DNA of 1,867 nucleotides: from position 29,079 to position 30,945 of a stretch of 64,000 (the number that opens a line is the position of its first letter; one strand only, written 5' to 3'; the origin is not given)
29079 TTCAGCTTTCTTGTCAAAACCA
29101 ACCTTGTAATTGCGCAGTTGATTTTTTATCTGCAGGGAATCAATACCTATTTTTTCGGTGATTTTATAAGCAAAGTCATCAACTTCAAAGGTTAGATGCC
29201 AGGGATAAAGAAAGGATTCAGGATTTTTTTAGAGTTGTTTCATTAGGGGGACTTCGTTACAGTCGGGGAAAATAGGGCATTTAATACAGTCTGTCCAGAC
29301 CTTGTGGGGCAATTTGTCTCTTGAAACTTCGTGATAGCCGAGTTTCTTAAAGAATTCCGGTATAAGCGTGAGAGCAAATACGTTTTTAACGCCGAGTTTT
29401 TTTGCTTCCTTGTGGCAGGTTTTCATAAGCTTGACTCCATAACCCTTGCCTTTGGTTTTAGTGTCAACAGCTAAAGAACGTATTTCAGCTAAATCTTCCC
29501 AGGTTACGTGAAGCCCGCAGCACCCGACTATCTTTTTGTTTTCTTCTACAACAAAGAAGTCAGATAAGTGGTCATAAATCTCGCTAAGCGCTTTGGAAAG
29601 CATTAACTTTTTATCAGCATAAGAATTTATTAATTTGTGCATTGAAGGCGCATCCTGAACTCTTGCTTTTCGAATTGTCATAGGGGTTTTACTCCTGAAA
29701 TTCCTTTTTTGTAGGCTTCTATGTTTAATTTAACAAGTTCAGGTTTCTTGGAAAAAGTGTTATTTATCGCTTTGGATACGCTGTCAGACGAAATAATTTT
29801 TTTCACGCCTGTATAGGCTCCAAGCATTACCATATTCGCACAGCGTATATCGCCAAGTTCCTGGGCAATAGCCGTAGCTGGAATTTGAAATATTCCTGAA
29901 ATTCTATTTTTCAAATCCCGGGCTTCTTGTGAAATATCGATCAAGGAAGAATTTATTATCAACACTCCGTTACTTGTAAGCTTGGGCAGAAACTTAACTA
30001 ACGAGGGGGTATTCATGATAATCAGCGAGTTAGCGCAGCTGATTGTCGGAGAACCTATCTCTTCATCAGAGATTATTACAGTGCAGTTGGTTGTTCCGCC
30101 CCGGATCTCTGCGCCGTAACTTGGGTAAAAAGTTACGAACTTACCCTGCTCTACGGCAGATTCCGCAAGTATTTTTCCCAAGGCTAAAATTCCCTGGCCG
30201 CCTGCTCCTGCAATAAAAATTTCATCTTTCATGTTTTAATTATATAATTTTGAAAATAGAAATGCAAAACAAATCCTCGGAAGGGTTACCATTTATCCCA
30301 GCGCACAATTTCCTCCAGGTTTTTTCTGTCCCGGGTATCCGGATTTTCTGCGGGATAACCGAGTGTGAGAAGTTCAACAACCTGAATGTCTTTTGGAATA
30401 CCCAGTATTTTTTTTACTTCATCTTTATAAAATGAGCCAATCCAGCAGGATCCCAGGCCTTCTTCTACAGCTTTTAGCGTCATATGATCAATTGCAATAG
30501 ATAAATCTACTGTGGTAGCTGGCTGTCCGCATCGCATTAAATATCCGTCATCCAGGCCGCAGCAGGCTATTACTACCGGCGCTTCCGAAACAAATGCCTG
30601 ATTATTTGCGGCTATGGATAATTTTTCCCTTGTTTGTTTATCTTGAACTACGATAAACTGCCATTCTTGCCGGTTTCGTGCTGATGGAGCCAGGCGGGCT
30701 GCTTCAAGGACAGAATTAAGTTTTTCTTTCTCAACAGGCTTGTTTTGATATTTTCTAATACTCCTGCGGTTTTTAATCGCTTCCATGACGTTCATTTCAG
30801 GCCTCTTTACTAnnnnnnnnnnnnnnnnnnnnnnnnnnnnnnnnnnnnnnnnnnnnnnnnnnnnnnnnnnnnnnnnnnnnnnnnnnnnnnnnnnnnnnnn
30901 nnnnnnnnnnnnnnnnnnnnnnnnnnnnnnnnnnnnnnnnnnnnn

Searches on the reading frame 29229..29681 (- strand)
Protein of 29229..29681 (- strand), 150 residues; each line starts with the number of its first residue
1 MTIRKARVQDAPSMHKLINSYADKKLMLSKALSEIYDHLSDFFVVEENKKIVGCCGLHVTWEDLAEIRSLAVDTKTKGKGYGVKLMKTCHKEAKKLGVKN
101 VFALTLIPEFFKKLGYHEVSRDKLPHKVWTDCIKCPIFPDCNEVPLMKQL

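Call 45: search_protein_families(library=pfam, proteins=[window:29229-29681:-], max_evalue=0.00001)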
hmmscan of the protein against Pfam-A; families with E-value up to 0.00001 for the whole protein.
window:29229-29681:- (150 aa): 3 families
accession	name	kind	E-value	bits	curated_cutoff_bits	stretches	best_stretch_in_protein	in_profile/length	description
PF13508.13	Acetyltransf_7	-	3.7e-14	53.3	27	1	40-118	3-84/84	Acetyltransferase (GNAT) domain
PF00583.31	Acetyltransf_1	-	8e-14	52.4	20.7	1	37-115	30-115/116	Acetyltransferase (GNAT) family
PF13673.13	Acetyltransf_10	-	2.7e-08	34.3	23.6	1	37-122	28-113/128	Acetyltransferase (GNAT) domain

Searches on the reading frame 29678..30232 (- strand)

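Call 45: search_protein_families(library=pfam, proteins=[window:29678-30232:-], max_evalue=0.00001)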
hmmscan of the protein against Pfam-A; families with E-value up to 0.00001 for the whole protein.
window:29678-30232:- (184 aa): 1 family
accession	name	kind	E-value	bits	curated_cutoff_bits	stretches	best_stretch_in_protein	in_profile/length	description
PF01558.24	POR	-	1.9e-42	145.8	27.4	1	11-178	1-172/173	Pyruvate ferredoxin/flavodoxin oxidoreductase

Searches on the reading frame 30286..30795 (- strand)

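Call 45: search_protein_families(library=pfam, proteins=[window:30286-30795:-], max_evalue=0.00001)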
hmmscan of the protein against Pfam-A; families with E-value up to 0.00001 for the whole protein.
window:30286-30795:- (169 aa): 2 families
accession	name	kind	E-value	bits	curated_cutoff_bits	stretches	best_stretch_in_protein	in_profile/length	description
PF00881.29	Nitroreductase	-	6e-33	114.8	23.5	2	7-73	1-67/167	Nitroreductase family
PF14512.11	TM1586_NiRdase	-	5.3e-23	82.2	27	2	68-166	62-151/215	Putative TM nitroreductase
